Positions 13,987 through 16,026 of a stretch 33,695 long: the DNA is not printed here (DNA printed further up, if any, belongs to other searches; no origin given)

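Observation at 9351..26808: Two complete, deeply diverged A1AO ATP synthase operons arranged tail-to-tail in mirror-image gene order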

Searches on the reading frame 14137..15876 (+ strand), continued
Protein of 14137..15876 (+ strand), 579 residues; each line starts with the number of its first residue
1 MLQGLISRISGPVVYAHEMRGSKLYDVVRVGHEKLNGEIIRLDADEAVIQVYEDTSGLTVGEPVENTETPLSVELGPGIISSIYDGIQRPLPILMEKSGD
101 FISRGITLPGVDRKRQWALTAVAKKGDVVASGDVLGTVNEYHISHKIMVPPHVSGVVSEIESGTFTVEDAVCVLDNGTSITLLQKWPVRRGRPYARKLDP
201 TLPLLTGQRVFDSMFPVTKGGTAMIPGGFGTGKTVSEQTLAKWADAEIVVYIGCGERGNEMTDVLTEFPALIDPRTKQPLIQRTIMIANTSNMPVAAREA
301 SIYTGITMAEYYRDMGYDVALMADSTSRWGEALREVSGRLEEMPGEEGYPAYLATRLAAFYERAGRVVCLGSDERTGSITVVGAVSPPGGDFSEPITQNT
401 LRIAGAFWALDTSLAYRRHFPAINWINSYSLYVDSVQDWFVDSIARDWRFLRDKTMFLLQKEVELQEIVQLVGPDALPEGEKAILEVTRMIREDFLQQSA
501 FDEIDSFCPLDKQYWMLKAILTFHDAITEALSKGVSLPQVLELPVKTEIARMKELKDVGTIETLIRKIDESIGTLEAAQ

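Call 30: find_homologous_proteins(query=window:14137-15876:+, max_evalue=1e-50)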
Query window:14137-15876:+ (579 aa): 8000 proteins with E <= 1e-50 among 8000 candidates; the best 120 are listed.
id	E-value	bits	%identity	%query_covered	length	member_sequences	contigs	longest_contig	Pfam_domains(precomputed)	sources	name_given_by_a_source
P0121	0.0e+0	1303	100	100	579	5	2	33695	PF16886.12,PF02874.30,PF00006.32,PF22919.2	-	-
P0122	0.0e+0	1175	90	100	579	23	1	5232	PF16886.12,PF02874.30,PF00006.32,PF22919.2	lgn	-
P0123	0.0e+0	1172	89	100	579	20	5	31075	PF16886.12,PF02874.30,PF00006.32,PF22919.2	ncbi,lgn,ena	-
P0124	0.0e+0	1161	88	100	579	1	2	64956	PF16886.12,PF02874.30,PF00006.32,PF22919.2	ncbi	ncbi:MAG: V-type ATP synthase subunit A [Halobacteriota archaeon]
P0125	0.0e+0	1160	88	100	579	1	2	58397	PF16886.12,PF02874.30,PF00006.32,PF22919.2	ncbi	ncbi:MAG: V-type ATP synthase subunit A [Halobacteriota archaeon]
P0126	0.0e+0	1149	88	100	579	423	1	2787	PF16886.12,PF02874.30,PF00006.32,PF22919.2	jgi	-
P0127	0.0e+0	1135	86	100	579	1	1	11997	PF16886.12,PF02874.30,PF00006.32,PF22919.2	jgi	jgi:V/A-type H+-transporting ATPase subunit A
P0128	0.0e+0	1135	86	100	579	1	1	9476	PF16886.12,PF02874.30,PF00006.32,PF22919.2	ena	-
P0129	0.0e+0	1135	86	100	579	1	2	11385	PF16886.12,PF02874.30,PF00006.32,PF22919.2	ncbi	ncbi:MAG: V-type ATP synthase subunit A [Halobacteriota archaeon]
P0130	0.0e+0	1135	86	100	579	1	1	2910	PF16886.12,PF02874.30,PF00006.32,PF22919.2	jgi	-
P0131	0.0e+0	1133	86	99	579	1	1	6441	PF16886.12,PF02874.30,PF00006.32,PF22919.2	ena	-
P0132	0.0e+0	1133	86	100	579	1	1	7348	PF16886.12,PF02874.30,PF00006.32,PF22919.2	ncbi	ncbi:MAG: V-type ATP synthase subunit A [Halobacteriota archaeon]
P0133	0.0e+0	1133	86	100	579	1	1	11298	PF16886.12,PF02874.30,PF00006.32,PF22919.2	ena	-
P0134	0.0e+0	1133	86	100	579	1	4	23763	PF16886.12,PF02874.30,PF00006.32,PF22919.2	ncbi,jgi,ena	ncbi:MAG: V-type ATP synthase subunit A [Halobacteriota archaeon]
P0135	0.0e+0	1132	86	100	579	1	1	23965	PF16886.12,PF02874.30,PF00006.32,PF22919.2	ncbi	ncbi:MAG: V-type ATP synthase subunit A [Halobacteriota archaeon]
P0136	0.0e+0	1132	86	100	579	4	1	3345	PF16886.12,PF02874.30,PF00006.32,PF22919.2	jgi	jgi:V/A-type H+/Na+-transporting ATPase subunit A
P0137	0.0e+0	1131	86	99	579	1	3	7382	PF16886.12,PF02874.30,PF00006.32,PF22919.2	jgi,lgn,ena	-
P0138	0.0e+0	1131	86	100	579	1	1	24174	PF16886.12,PF02874.30,PF00006.32,PF22919.2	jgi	-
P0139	0.0e+0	1131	86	100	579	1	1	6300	PF16886.12,PF02874.30,PF00006.32,PF22919.2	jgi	-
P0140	0.0e+0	1130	85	100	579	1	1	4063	PF16886.12,PF02874.30,PF00006.32,PF22919.2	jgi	jgi:V/A-type H+-transporting ATPase subunit A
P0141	0.0e+0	1130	87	100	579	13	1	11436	PF16886.12,PF02874.30,PF00006.32,PF22919.2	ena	-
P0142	0.0e+0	1130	86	100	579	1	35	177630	PF16886.12,PF02874.30,PF00006.32,PF22919.2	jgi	jgi:V/A-type H+-transporting ATPase subunit A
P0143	0.0e+0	1129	86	99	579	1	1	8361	PF16886.12,PF02874.30,PF00006.32,PF22919.2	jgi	-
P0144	0.0e+0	1129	86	100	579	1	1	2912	PF16886.12,PF02874.30,PF00006.32,PF22919.2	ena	-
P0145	0.0e+0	1129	86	100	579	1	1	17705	PF16886.12,PF02874.30,PF00006.32,PF22919.2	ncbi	ncbi:MAG: V-type ATP synthase subunit A [Halobacteriota archaeon]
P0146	0.0e+0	1128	86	100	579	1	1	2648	PF16886.12,PF02874.30,PF00006.32,PF22919.2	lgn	-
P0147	0.0e+0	1128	85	100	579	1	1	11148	PF16886.12,PF02874.30,PF00006.32,PF22919.2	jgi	jgi:V/A-type H+-transporting ATPase subunit A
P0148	0.0e+0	1126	86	100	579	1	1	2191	PF16886.12,PF02874.30,PF00006.32,PF22919.2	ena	-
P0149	0.0e+0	1125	86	99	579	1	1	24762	PF16886.12,PF02874.30,PF00006.32,PF22919.2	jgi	-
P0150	0.0e+0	1124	86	100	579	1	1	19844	PF16886.12,PF02874.30,PF00006.32,PF22919.2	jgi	jgi:V/A-type H+-transporting ATPase subunit A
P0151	0.0e+0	1123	86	100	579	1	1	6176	PF16886.12,PF02874.30,PF00006.32,PF22919.2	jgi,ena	-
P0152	0.0e+0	1122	85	100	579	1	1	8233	PF16886.12,PF02874.30,PF00006.32,PF22919.2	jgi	jgi:V/A-type H+/Na+-transporting ATPase subunit A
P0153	0.0e+0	1122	85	100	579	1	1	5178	PF16886.12,PF02874.30,PF00006.32,PF22919.2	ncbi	-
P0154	0.0e+0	1122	85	100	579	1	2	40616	PF16886.12,PF02874.30,PF00006.32,PF22919.2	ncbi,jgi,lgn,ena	-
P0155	0.0e+0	1121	85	100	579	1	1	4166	PF16886.12,PF02874.30,PF00006.32,PF22919.2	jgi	-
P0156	0.0e+0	1121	86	99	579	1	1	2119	PF16886.12,PF02874.30,PF00006.32,PF22919.2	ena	-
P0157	0.0e+0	1119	85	100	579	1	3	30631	PF16886.12,PF02874.30,PF00006.32,PF22919.2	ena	-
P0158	0.0e+0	1118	85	99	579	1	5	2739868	PF16886.12,PF02874.30,PF00006.32,PF22919.2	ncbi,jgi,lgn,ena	-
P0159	0.0e+0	1116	85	99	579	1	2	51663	PF16886.12,PF02874.30,PF00006.32,PF22919.2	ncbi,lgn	ncbi:MAG: V-type ATP synthase subunit A [Halobacteriota archaeon]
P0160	0.0e+0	1114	85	100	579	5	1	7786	PF16886.12,PF02874.30,PF00006.32,PF22919.2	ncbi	ncbi:MAG: V-type ATP synthase subunit A [Halobacteriota archaeon]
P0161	0.0e+0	1111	84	100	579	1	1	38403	PF16886.12,PF02874.30,PF00006.32,PF22919.2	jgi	jgi:V/A-type H+-transporting ATPase subunit A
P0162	0.0e+0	1111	84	99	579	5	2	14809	PF16886.12,PF02874.30,PF00006.32,PF22919.2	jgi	jgi:V/A-type H+-transporting ATPase subunit A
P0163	0.0e+0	1111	84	99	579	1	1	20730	PF16886.12,PF02874.30,PF00006.32,PF22919.2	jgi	-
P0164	0.0e+0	1111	84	99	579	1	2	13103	PF16886.12,PF02874.30,PF00006.32,PF22919.2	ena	-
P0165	0.0e+0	1109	83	100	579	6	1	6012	PF16886.12,PF02874.30,PF00006.32,PF22919.2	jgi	jgi:V/A-type H+-transporting ATPase subunit A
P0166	0.0e+0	1103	87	96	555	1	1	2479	PF16886.12,PF02874.30,PF00006.32,PF22919.2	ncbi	ncbi:MAG: V-type ATP synthase subunit A, partial [Euryarchaeota archaeon]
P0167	0.0e+0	1100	82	100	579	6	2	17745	PF16886.12,PF02874.30,PF00006.32,PF22919.2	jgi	jgi:V/A-type H+-transporting ATPase subunit A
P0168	0.0e+0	1098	86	97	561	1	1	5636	PF16886.12,PF02874.30,PF00006.32,PF22919.2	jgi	jgi:V/A-type H+-transporting ATPase subunit A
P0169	0.0e+0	1096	83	99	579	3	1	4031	PF16886.12,PF02874.30,PF00006.32,PF22919.2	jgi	-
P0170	0.0e+0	1094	83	99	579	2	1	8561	PF16886.12,PF02874.30,PF00006.32,PF22919.2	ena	-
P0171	0.0e+0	1090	83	100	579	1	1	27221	PF16886.12,PF02874.30,PF00006.32,PF22919.2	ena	-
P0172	0.0e+0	1087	82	100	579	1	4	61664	PF16886.12,PF02874.30,PF00006.32,PF22919.2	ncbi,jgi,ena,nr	ncbi:MAG TPA: V-type ATP synthase subunit A [Candidatus Acidoferrum sp.]|nr:V-type ATP synthase subu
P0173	0.0e+0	1084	85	96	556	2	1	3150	PF16886.12,PF02874.30,PF00006.32,PF22919.2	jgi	-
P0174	0.0e+0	1077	85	97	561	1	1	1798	PF16886.12,PF02874.30,PF00006.32,PF22919.2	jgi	jgi:V/A-type H+-transporting ATPase subunit A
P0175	0.0e+0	1077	86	95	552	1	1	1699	PF16886.12,PF02874.30,PF00006.32,PF22919.2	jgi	jgi:V/A-type H+/Na+-transporting ATPase subunit A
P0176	0.0e+0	1072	85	95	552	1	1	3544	PF16886.12,PF02874.30,PF00006.32,PF22919.2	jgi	jgi:V/A-type H+-transporting ATPase subunit A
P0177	0.0e+0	1063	84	94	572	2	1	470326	PF16886.12,PF02874.30,PF00006.32,PF22919.2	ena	-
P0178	0.0e+0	1060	79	99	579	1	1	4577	PF16886.12,PF02874.30,PF00006.32,PF22919.2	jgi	jgi:V/A-type H+-transporting ATPase subunit A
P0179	0.0e+0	1052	78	99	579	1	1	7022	PF16886.12,PF02874.30,PF00006.32,PF22919.2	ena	-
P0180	0.0e+0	1051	78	99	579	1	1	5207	PF16886.12,PF02874.30,PF00006.32,PF22919.2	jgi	-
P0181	0.0e+0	1051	79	99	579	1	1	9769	PF16886.12,PF02874.30,PF00006.32,PF22919.2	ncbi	-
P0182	0.0e+0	1051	77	99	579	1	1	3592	PF16886.12,PF02874.30,PF00006.32,PF22919.2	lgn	-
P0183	0.0e+0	1050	77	100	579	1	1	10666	PF16886.12,PF02874.30,PF00006.32,PF22919.2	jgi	jgi:V/A-type H+-transporting ATPase subunit A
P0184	0.0e+0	1049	78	99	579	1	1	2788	PF16886.12,PF02874.30,PF00006.32,PF22919.2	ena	-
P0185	0.0e+0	1049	78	99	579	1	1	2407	PF16886.12,PF02874.30,PF00006.32,PF22919.2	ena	-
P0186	0.0e+0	1048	78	99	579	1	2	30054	PF16886.12,PF02874.30,PF00006.32,PF22919.2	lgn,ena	-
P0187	0.0e+0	1048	77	100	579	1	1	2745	PF16886.12,PF02874.30,PF00006.32,PF22919.2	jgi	jgi:V/A-type H+-transporting ATPase subunit A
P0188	0.0e+0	1048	77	100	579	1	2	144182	PF16886.12,PF02874.30,PF00006.32,PF22919.2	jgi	jgi:V/A-type H+-transporting ATPase subunit A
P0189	0.0e+0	1048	78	99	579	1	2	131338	PF16886.12,PF02874.30,PF00006.32,PF22919.2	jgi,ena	jgi:V/A-type H+-transporting ATPase subunit A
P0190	0.0e+0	1048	78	99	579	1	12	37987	PF16886.12,PF02874.30,PF00006.32,PF22919.2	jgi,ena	jgi:V/A-type H+/Na+-transporting ATPase subunit A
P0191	0.0e+0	1047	78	99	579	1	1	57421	PF16886.12,PF02874.30,PF00006.32,PF22919.2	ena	-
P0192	0.0e+0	1047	78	99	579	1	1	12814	PF16886.12,PF02874.30,PF00006.32,PF22919.2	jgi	jgi:V/A-type H+-transporting ATPase subunit A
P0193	0.0e+0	1047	78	99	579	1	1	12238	PF16886.12,PF02874.30,PF00006.32,PF22919.2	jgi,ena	-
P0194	0.0e+0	1047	78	99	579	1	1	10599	PF16886.12,PF02874.30,PF00006.32,PF22919.2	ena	-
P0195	0.0e+0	1047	77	100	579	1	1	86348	PF16886.12,PF02874.30,PF00006.32,PF22919.2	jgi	jgi:V/A-type H+/Na+-transporting ATPase subunit A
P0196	0.0e+0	1047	78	99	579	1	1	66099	PF16886.12,PF02874.30,PF00006.32,PF22919.2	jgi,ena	-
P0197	0.0e+0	1047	77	100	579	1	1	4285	PF16886.12,PF02874.30,PF00006.32,PF22919.2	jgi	jgi:V/A-type H+-transporting ATPase subunit A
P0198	0.0e+0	1046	78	99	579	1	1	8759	PF16886.12,PF02874.30,PF00006.32,PF22919.2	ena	-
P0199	0.0e+0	1046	78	99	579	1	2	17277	PF16886.12,PF02874.30,PF00006.32,PF22919.2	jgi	-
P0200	0.0e+0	1046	78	99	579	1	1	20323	PF16886.12,PF02874.30,PF00006.32,PF22919.2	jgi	jgi:V/A-type H+-transporting ATPase subunit A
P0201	0.0e+0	1046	78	99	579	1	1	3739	PF16886.12,PF02874.30,PF00006.32,PF22919.2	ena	-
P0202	0.0e+0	1046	78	99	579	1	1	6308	PF16886.12,PF02874.30,PF00006.32,PF22919.2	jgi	jgi:V/A-type H+-transporting ATPase subunit A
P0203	0.0e+0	1046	77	100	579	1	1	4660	PF16886.12,PF02874.30,PF00006.32,PF22919.2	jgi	jgi:V/A-type H+-transporting ATPase subunit A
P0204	0.0e+0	1045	78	99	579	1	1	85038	PF16886.12,PF02874.30,PF00006.32,PF22919.2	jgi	jgi:V/A-type H+-transporting ATPase subunit A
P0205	0.0e+0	1045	78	99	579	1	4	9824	PF16886.12,PF02874.30,PF00006.32,PF22919.2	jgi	-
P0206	0.0e+0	1045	77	100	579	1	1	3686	PF16886.12,PF02874.30,PF00006.32,PF22919.2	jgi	-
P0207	0.0e+0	1045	78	99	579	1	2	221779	PF16886.12,PF02874.30,PF00006.32,PF22919.2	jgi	jgi:V/A-type H+-transporting ATPase subunit A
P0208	0.0e+0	1045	78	99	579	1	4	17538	PF16886.12,PF02874.30,PF00006.32,PF22919.2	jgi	jgi:V/A-type H+-transporting ATPase subunit A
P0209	0.0e+0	1045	77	99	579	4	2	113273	PF16886.12,PF02874.30,PF00006.32,PF22919.2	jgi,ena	jgi:V/A-type H+-transporting ATPase subunit A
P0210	0.0e+0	1045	78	99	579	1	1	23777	PF16886.12,PF02874.30,PF00006.32,PF22919.2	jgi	jgi:V/A-type H+-transporting ATPase subunit A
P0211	0.0e+0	1045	78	99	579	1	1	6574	PF16886.12,PF02874.30,PF00006.32,PF22919.2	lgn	-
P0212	0.0e+0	1045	78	99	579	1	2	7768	PF16886.12,PF02874.30,PF00006.32,PF22919.2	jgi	jgi:V/A-type H+-transporting ATPase subunit A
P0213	0.0e+0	1044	78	99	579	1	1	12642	PF16886.12,PF02874.30,PF00006.32,PF22919.2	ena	-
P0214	0.0e+0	1044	78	99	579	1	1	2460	PF16886.12,PF02874.30,PF00006.32,PF22919.2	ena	-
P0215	0.0e+0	1044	78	99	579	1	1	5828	PF16886.12,PF02874.30,PF00006.32,PF22919.2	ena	-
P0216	0.0e+0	1044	78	99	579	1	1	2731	PF16886.12,PF02874.30,PF00006.32,PF22919.2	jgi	-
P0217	0.0e+0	1044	77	99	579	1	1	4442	PF16886.12,PF02874.30,PF00006.32,PF22919.2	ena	-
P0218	0.0e+0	1044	77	100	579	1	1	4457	PF16886.12,PF02874.30,PF00006.32,PF22919.2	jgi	-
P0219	0.0e+0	1044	78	99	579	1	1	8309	PF16886.12,PF02874.30,PF00006.32,PF22919.2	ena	-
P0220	0.0e+0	1044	78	99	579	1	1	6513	PF16886.12,PF02874.30,PF00006.32,PF22919.2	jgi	jgi:V/A-type H+-transporting ATPase subunit A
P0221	0.0e+0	1044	77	100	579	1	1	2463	PF16886.12,PF02874.30,PF00006.32,PF22919.2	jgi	-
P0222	0.0e+0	1044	77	99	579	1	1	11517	PF16886.12,PF02874.30,PF00006.32,PF22919.2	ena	-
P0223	0.0e+0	1044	78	99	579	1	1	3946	PF16886.12,PF02874.30,PF00006.32,PF22919.2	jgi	jgi:V/A-type H+-transporting ATPase subunit A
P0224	0.0e+0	1044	77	100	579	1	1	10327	PF16886.12,PF02874.30,PF00006.32,PF22919.2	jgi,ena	-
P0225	0.0e+0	1043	78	99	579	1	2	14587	PF16886.12,PF02874.30,PF00006.32,PF22919.2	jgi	jgi:V/A-type H+-transporting ATPase subunit A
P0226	0.0e+0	1043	78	99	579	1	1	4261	PF16886.12,PF02874.30,PF00006.32,PF22919.2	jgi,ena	-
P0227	0.0e+0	1043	78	99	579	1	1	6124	PF16886.12,PF02874.30,PF00006.32,PF22919.2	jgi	-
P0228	0.0e+0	1043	77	100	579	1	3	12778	PF16886.12,PF02874.30,PF00006.32,PF22919.2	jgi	jgi:V/A-type H+-transporting ATPase subunit A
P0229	0.0e+0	1043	77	99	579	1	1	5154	PF16886.12,PF02874.30,PF00006.32,PF22919.2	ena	-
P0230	0.0e+0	1043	78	99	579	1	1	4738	PF16886.12,PF02874.30,PF00006.32,PF22919.2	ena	-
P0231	0.0e+0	1043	78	99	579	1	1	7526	PF16886.12,PF02874.30,PF00006.32,PF22919.2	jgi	jgi:V/A-type H+-transporting ATPase subunit A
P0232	0.0e+0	1043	78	99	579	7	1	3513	PF16886.12,PF02874.30,PF00006.32,PF22919.2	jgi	jgi:V/A-type H+/Na+-transporting ATPase subunit A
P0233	0.0e+0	1043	78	99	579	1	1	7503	PF16886.12,PF02874.30,PF00006.32,PF22919.2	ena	-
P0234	0.0e+0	1043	77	100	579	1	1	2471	PF16886.12,PF02874.30,PF00006.32,PF22919.2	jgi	jgi:V/A-type H+-transporting ATPase subunit A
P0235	0.0e+0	1042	77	100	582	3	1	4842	PF16886.12,PF02874.30,PF00006.32,PF22919.2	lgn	-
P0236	0.0e+0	1042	77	99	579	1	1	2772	PF16886.12,PF02874.30,PF00006.32,PF22919.2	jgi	jgi:V/A-type H+-transporting ATPase subunit A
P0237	0.0e+0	1042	78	99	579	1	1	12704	PF16886.12,PF02874.30,PF00006.32,PF22919.2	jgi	jgi:V/A-type H+-transporting ATPase subunit A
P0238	0.0e+0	1042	77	100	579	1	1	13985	PF16886.12,PF02874.30,PF00006.32,PF22919.2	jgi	jgi:V/A-type H+-transporting ATPase subunit A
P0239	0.0e+0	1042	77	99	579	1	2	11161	PF16886.12,PF02874.30,PF00006.32,PF22919.2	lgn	-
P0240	0.0e+0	1041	77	99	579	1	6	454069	PF16886.12,PF02874.30,PF00006.32,PF22919.2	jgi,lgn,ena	jgi:V/A-type H+-transporting ATPase subunit A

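Call 61: find_encoding_contigs(protein=P0158, flank=10000, max_places=2)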
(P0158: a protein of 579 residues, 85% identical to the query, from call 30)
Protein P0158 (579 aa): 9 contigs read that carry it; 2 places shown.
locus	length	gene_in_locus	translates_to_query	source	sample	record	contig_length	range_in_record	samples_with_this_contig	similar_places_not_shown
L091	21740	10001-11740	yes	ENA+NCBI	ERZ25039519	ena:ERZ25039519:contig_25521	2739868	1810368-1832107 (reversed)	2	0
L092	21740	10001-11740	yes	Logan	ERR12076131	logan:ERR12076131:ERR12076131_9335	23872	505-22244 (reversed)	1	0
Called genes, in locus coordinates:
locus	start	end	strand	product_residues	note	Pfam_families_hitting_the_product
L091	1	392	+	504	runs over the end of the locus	PF00662:Proton_antipo_N (weak), PF00361:Proton_antipo_M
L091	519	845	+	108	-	-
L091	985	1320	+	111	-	PF01058:Oxidored_q6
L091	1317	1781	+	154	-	PF00329:Complex1_30kDa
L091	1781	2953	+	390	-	PF00374:NiFeSe_Hases, PF00346:Complex1_49kDa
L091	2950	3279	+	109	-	PF00146:NADHdh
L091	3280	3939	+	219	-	PF00146:NADHdh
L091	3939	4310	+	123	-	PF00037:Fer4 (weak), PF12797:Fer4_2 (weak), PF12837:Fer4_6 (weak), PF13237:Fer4_10, PF14697:Fer4_21 (weak), PF12838:Fer4_7, PF13187:Fer4_9, PF00037:Fer4, +5 more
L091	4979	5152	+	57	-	-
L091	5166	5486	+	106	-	PF16999:V-ATPase_G_2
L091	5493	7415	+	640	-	PF01496:V_ATPase_I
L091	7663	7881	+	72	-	PF00137:ATP-synt_C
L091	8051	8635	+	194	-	PF01991:vATP-synt_E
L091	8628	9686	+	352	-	PF01992:vATP-synt_AC39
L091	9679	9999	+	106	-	PF01990:ATP-synt_F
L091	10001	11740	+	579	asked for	PF02874:ATP-synt_ab_N, PF16886:ATP-synt_ab_Xtn, PF00006:ATP-synt_ab, PF22919:ATP-synt_VA_C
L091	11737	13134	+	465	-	PF02874:ATP-synt_ab_N, PF09378:HAS-barrel (weak), PF00006:ATP-synt_ab, PF22919:ATP-synt_VA_C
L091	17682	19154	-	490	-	PF02874:ATP-synt_ab_N, PF00006:ATP-synt_ab, PF22919:ATP-synt_VA_C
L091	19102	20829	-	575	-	PF02874:ATP-synt_ab_N, PF16886:ATP-synt_ab_Xtn, PF00006:ATP-synt_ab, PF22919:ATP-synt_VA_C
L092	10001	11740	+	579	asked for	PF02874:ATP-synt_ab_N, PF16886:ATP-synt_ab_Xtn, PF00006:ATP-synt_ab, PF22919:ATP-synt_VA_C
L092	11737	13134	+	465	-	PF02874:ATP-synt_ab_N, PF09378:HAS-barrel (weak), PF00006:ATP-synt_ab, PF22919:ATP-synt_VA_C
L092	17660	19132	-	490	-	PF02874:ATP-synt_ab_N, PF00006:ATP-synt_ab, PF22919:ATP-synt_VA_C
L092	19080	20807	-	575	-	PF02874:ATP-synt_ab_N, PF16886:ATP-synt_ab_Xtn, PF00006:ATP-synt_ab, PF22919:ATP-synt_VA_C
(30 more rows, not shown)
